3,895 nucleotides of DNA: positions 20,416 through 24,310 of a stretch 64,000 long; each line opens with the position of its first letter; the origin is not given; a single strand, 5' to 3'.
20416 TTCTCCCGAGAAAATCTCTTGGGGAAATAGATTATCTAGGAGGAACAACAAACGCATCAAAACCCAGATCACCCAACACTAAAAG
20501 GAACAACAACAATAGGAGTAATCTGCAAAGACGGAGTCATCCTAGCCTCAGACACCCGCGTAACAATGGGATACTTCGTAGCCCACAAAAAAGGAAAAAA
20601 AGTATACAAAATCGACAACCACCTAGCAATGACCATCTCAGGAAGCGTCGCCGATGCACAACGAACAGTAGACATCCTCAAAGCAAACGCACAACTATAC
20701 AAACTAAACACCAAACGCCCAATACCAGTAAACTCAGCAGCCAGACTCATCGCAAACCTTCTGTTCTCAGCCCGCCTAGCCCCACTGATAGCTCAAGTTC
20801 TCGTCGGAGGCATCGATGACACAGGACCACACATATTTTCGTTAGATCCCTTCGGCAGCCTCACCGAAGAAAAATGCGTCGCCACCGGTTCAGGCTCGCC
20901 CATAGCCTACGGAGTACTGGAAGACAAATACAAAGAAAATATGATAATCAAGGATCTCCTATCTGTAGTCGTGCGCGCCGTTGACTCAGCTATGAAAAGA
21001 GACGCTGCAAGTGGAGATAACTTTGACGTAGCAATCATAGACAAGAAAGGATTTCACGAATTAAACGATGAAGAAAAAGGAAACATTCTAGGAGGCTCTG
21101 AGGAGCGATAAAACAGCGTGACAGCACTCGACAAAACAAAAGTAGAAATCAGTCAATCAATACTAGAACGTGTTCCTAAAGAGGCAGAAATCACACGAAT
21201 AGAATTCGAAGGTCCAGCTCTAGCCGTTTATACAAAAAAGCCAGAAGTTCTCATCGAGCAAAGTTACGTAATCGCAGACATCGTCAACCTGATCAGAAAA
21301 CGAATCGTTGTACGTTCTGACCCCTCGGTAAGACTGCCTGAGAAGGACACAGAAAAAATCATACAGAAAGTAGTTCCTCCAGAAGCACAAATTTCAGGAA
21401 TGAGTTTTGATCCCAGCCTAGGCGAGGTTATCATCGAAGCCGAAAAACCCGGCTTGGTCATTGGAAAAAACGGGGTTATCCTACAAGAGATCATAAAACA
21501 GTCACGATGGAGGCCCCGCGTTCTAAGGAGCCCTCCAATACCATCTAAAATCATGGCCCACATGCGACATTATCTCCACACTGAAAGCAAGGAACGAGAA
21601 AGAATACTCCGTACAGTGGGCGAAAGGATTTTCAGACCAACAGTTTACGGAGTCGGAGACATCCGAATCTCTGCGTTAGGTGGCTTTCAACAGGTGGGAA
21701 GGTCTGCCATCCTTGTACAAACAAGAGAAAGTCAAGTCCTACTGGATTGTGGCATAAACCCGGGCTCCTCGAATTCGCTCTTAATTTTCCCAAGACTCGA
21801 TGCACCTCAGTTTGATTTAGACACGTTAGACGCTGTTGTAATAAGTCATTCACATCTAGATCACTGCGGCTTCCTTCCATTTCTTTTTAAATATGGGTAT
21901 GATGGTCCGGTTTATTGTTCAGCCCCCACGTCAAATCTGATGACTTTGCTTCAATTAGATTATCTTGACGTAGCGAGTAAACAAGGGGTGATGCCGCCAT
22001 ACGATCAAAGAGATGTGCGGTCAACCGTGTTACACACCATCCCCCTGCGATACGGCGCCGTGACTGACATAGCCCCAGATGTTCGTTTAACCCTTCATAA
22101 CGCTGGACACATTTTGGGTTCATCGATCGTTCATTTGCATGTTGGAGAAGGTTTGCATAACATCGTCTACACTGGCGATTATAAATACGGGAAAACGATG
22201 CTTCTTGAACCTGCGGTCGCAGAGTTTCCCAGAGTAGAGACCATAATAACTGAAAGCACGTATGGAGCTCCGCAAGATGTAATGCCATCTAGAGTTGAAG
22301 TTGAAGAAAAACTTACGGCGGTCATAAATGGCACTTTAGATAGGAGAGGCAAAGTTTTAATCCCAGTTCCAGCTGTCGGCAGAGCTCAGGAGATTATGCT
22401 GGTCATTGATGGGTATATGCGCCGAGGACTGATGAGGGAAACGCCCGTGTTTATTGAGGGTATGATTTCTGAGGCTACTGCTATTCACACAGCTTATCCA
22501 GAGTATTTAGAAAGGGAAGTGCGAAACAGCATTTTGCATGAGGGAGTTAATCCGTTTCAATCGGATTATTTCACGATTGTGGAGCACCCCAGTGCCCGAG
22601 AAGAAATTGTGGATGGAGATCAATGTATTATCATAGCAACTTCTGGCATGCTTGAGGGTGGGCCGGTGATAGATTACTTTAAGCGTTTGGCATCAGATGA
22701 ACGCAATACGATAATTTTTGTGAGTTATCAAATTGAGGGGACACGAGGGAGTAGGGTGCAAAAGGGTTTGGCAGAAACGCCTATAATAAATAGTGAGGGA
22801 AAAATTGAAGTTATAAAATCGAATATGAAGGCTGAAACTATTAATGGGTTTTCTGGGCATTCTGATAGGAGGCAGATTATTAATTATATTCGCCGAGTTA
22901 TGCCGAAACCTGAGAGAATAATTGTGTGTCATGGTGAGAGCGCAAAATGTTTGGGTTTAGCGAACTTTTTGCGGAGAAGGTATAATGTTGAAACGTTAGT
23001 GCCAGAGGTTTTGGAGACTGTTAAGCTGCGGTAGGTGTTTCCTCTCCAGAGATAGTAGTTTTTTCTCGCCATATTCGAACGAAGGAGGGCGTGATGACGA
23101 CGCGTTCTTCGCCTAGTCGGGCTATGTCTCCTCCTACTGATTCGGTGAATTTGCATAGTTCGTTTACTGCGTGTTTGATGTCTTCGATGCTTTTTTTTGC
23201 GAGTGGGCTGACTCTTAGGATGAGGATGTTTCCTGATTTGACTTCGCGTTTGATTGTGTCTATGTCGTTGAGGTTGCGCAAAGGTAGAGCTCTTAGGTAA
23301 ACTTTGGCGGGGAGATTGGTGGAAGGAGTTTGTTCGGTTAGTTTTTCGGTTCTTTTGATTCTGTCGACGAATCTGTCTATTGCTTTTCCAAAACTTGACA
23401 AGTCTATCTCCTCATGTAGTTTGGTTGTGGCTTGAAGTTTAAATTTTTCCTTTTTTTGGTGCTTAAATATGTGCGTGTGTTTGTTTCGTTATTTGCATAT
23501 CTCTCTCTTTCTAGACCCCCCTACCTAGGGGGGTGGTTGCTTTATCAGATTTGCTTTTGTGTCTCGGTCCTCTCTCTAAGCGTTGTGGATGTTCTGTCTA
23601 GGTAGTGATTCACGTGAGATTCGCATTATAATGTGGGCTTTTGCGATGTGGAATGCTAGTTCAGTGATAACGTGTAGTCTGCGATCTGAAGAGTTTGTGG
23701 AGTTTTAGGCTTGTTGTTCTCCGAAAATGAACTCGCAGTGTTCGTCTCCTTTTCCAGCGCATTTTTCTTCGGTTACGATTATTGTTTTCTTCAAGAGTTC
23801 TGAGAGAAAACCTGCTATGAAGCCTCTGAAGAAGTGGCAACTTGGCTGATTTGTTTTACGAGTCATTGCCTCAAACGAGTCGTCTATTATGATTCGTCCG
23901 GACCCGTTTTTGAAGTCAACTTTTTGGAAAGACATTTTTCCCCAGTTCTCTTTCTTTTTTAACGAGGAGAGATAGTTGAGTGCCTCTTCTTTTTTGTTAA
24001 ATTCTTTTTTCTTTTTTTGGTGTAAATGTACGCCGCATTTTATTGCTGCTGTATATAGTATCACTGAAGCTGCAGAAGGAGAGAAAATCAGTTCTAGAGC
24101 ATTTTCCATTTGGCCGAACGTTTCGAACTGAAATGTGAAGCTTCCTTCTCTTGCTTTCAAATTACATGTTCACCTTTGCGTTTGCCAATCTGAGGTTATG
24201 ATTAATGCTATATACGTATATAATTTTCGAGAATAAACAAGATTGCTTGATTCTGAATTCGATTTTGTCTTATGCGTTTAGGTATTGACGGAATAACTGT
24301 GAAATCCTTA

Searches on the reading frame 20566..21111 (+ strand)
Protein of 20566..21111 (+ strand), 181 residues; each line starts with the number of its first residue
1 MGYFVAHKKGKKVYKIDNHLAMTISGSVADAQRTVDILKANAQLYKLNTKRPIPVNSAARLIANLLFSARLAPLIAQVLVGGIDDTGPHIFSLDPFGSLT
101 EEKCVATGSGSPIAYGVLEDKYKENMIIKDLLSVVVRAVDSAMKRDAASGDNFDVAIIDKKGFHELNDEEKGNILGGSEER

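Call 82: search_protein_families(library=pfam, max_evalue=0.001, proteins=[window:20566-21111:+])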
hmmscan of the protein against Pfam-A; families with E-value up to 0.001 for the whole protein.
window:20566-21111:+ (181 aa): 1 family
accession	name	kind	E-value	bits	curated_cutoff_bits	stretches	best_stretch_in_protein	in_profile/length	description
PF00227.31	Proteasome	-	1.7e-47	162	22.4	1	2-158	27-189/189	Proteasome subunit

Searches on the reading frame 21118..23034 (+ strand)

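Call 82: search_protein_families(library=pfam, max_evalue=0.001, proteins=[window:21118-23034:+])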
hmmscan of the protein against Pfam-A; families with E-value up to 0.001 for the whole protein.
window:21118-23034:+ (638 aa): 7 families
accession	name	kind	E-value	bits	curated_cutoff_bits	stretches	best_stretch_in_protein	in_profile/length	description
PF10996.14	Beta-Casp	-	2.1e-30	106.1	27.7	1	423-546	1-119/120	Beta-Casp domain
PF17214.9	KH_TffA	-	8.8e-22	77.3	22.6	1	6-72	2-68/68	Transcription termination factor FttA, KH domain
PF16661.11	Lactamase_B_6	-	2.7e-14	53.4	27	1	200-365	2-172/193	Metallo-beta-lactamase superfamily domain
PF07521.17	RMMBL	-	3.9e-14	52.8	21.6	1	567-629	3-63/63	Zn-dependent metallo-hydrolase RNA specificity domain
PF00753.33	Lactamase_B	-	2e-12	47.9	22.7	1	195-363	6-158/196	Metallo-beta-lactamase superfamily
PF12706.13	Lactamase_B_2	-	7.9e-10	39.1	27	1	207-387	3-171/200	Beta-lactamase superfamily domain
PF07650.23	KH_2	-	0.00067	19.9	22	0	88-139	11-64/78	KH domain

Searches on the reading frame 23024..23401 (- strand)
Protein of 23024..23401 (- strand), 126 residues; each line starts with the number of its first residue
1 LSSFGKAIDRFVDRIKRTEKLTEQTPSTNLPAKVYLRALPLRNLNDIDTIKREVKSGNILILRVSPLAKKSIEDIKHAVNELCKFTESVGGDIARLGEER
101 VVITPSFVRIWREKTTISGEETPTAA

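Call 48: find_encoding_contigs(protein=window:23024-23401:-, flank=10000, max_places=10)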
Protein seq(126 aa) (126 aa): no gene with exactly this product is on record in the collection.

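Call 71: search_protein_families(library=pfam, max_evalue=0.001, proteins=[window:23024-23401:-])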
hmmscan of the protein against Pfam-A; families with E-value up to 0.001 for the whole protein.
seq(126 aa): 1 family
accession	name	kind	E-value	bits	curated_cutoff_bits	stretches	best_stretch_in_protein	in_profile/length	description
PF04472.17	SepF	-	7.4e-12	45.8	27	1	41-110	6-72/72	Cell division protein SepF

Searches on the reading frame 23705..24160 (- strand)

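Call 82: search_protein_families(library=pfam, max_evalue=0.001, proteins=[window:23705-24160:-])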
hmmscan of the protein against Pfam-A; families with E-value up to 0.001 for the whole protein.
window:23705-24160:- (151 aa): 1 family
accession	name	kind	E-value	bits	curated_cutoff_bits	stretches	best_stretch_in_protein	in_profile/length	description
PF02830.23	V4R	-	6.9e-18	64.9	31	1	90-147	3-61/62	V4R domain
